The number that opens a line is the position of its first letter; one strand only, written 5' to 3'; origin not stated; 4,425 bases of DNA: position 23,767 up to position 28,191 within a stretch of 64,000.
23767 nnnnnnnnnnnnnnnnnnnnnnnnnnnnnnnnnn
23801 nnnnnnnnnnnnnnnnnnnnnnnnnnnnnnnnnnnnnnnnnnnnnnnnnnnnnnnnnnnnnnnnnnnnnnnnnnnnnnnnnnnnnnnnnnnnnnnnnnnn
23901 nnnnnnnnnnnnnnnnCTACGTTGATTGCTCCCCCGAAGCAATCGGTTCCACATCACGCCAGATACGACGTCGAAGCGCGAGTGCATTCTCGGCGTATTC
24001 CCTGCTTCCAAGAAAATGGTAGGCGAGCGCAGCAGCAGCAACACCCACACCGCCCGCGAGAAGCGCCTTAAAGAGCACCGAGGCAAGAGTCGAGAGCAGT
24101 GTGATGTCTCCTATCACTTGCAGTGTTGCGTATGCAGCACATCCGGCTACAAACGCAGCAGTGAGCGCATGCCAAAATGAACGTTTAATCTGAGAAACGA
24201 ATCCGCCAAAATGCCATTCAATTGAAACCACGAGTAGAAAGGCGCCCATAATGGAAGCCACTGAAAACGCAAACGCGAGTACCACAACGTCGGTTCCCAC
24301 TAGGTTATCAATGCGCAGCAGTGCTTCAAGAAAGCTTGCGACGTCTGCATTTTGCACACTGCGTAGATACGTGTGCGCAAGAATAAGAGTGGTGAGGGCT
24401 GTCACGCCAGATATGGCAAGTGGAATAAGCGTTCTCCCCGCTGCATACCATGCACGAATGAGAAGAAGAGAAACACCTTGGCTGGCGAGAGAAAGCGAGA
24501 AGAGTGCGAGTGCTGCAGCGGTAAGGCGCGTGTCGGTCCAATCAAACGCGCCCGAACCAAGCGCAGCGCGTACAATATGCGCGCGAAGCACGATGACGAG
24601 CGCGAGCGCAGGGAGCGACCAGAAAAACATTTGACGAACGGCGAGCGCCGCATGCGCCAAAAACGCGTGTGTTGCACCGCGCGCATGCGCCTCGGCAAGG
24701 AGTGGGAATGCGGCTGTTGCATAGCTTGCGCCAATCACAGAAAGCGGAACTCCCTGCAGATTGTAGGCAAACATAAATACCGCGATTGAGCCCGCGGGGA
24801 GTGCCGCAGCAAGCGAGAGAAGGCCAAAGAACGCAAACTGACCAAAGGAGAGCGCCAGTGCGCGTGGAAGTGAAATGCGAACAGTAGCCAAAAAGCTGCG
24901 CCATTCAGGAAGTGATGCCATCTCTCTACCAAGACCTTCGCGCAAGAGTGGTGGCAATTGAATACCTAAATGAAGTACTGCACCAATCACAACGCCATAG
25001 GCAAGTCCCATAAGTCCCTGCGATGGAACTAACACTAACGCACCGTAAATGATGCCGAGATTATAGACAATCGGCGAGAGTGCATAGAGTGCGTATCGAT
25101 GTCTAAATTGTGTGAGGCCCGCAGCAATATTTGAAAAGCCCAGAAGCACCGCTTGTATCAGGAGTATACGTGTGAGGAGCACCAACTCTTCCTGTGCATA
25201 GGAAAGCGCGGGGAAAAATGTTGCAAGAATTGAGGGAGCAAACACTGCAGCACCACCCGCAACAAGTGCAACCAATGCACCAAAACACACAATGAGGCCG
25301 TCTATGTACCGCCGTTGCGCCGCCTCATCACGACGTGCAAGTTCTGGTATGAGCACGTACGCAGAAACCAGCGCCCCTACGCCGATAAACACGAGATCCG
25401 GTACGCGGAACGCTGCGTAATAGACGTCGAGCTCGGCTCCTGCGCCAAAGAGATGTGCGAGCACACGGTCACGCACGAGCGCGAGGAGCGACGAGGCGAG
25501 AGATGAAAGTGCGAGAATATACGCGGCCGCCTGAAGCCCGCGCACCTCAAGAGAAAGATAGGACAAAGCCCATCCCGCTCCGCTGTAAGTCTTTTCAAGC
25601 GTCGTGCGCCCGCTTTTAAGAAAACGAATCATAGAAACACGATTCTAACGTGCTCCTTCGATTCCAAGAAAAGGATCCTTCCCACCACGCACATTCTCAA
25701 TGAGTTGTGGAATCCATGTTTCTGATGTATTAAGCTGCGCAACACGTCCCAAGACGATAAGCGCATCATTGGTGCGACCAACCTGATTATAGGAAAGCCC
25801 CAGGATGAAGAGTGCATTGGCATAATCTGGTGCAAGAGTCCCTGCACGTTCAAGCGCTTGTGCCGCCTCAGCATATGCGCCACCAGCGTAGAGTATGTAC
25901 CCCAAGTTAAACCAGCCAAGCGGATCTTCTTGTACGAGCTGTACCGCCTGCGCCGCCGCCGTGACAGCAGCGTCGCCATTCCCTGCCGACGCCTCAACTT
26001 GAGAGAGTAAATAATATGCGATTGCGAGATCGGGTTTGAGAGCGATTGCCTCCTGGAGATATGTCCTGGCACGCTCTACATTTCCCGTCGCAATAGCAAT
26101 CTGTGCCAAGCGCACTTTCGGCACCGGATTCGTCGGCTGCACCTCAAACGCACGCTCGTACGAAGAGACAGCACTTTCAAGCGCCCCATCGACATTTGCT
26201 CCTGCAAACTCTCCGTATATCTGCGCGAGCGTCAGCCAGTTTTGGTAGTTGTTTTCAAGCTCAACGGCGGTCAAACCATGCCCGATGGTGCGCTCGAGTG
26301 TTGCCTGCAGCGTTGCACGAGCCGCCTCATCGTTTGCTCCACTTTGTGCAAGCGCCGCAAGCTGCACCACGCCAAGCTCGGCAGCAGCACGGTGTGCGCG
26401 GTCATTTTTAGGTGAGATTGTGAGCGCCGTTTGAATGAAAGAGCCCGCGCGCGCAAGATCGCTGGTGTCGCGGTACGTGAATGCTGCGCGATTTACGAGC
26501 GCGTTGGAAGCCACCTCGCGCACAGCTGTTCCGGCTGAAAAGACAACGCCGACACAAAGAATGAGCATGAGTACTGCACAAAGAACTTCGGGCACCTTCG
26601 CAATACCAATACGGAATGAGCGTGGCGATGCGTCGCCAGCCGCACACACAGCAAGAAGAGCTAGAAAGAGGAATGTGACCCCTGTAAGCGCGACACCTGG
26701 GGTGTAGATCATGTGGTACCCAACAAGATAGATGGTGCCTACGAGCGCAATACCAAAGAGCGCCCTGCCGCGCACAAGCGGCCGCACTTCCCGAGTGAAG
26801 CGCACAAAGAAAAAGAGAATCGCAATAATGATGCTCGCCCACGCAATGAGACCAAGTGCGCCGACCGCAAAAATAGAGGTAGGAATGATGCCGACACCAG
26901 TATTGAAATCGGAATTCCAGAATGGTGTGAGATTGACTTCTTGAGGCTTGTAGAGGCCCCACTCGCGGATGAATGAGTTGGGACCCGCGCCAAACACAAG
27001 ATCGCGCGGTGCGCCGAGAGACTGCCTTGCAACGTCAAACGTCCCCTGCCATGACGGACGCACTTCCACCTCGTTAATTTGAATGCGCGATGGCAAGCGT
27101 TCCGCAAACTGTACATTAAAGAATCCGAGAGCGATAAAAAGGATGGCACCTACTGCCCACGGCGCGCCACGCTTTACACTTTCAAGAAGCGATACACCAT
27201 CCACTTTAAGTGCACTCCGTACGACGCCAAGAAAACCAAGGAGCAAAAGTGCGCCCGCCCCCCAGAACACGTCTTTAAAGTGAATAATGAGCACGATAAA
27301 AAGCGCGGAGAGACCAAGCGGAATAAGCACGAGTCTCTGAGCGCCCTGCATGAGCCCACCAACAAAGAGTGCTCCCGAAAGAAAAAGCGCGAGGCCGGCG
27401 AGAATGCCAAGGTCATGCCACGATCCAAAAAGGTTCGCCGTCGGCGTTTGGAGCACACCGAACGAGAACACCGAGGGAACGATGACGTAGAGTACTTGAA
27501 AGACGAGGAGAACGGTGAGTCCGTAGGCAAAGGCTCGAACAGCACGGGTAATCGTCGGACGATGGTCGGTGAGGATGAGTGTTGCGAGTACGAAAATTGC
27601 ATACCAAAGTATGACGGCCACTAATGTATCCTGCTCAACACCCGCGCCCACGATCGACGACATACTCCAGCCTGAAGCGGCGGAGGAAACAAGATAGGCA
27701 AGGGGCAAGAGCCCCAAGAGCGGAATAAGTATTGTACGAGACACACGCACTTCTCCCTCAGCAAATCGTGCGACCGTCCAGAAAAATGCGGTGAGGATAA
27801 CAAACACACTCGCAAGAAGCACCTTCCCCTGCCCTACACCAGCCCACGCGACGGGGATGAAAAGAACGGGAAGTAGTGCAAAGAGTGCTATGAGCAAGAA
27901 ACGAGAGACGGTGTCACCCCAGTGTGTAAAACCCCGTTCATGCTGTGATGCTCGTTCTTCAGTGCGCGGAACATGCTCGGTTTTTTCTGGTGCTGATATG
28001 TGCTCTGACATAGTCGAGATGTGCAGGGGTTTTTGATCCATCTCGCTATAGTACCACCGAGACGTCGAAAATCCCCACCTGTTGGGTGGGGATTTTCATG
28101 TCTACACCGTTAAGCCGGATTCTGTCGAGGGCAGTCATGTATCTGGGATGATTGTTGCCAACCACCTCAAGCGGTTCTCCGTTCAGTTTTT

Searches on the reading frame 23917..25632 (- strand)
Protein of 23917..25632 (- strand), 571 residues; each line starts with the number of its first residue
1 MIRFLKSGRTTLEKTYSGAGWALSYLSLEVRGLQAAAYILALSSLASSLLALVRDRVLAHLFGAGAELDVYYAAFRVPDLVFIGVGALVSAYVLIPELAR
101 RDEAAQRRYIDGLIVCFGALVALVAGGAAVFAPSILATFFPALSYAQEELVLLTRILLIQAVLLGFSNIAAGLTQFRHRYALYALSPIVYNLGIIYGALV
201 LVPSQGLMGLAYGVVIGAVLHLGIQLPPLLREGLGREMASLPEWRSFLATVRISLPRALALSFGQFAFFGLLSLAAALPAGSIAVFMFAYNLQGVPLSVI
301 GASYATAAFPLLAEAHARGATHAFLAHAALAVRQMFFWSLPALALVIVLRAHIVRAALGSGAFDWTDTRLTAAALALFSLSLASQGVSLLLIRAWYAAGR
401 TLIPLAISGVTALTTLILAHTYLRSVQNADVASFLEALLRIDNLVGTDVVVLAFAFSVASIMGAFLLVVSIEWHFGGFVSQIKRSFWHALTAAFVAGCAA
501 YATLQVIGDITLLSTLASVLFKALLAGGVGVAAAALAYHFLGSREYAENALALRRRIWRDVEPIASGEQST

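Call 8: search_protein_families(library=pfam, proteins=[window:23917-25632:-], max_evalue=0.01)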
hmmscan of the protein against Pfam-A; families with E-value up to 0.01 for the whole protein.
window:23917-25632:- (571 aa): 1 family
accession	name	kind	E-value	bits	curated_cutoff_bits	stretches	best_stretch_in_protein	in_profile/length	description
PF03023.19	MurJ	-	1.5e-46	159.4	27.4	1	58-504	1-433/451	Lipid II flippase MurJ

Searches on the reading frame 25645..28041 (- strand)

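Call 8: search_protein_families(library=pfam, proteins=[window:25645-28041:-], max_evalue=0.01)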
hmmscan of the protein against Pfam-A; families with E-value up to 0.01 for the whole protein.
window:25645-28041:- (798 aa): 17 families
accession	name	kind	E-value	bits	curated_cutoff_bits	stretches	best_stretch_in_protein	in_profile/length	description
PF07719.23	TPR_2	-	1.1e-15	56.8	27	2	708-740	2-34/34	Tetratricopeptide repeat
PF13414.12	TPR_11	-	1.2e-14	54.2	26.8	2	714-755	1-42/42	TPR repeat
PF13181.12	TPR_8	-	3.4e-13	49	25.7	1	644-671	6-33/34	Tetratricopeptide repeat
PF14559.12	TPR_19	-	3.5e-13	50.1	25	2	619-680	5-66/68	Tetratricopeptide repeat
PF00515.34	TPR_1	-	5.9e-11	42.1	27.8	0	709-739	3-33/34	Tetratricopeptide repeat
PF23914.1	TPR_CcmH_CycH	-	1.7e-10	41.4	42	1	596-706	47-154/158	Cytochrome c-type biogenesis protein H TPR domain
PF13428.12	TPR_14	-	9.2e-10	38.7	23.5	1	643-681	5-43/44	Tetratricopeptide repeat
PF13432.12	TPR_16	-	7.3e-09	36.4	32.7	2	644-705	2-63/65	Tetratricopeptide repeat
PF12895.13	ANAPC3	-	4.4e-07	30.5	27.2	1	690-766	6-81/82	Anaphase-promoting complex, cyclosome, subunit 3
PF13431.12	TPR_17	-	7.2e-07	29.4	24.4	0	736-761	8-33/34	Tetratricopeptide repeat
PF13424.12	TPR_12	-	6.1e-06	26.8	30.1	1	644-704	8-76/77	Tetratricopeptide repeat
PF13176.12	TPR_7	-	8.4e-05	22.8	27.9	0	644-672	4-32/36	Tetratricopeptide repeat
PF13174.12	TPR_6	-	0.00012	22.9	26.3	0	710-739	3-32/33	Tetratricopeptide repeat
PF12617.14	LdpA_C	-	0.00012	22.1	22.2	1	644-757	35-145/184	Light dependent period A C-terminal domain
PF17874.7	TPR_MalT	-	0.0005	19.9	45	1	520-706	8-194/336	MalT-like TPR region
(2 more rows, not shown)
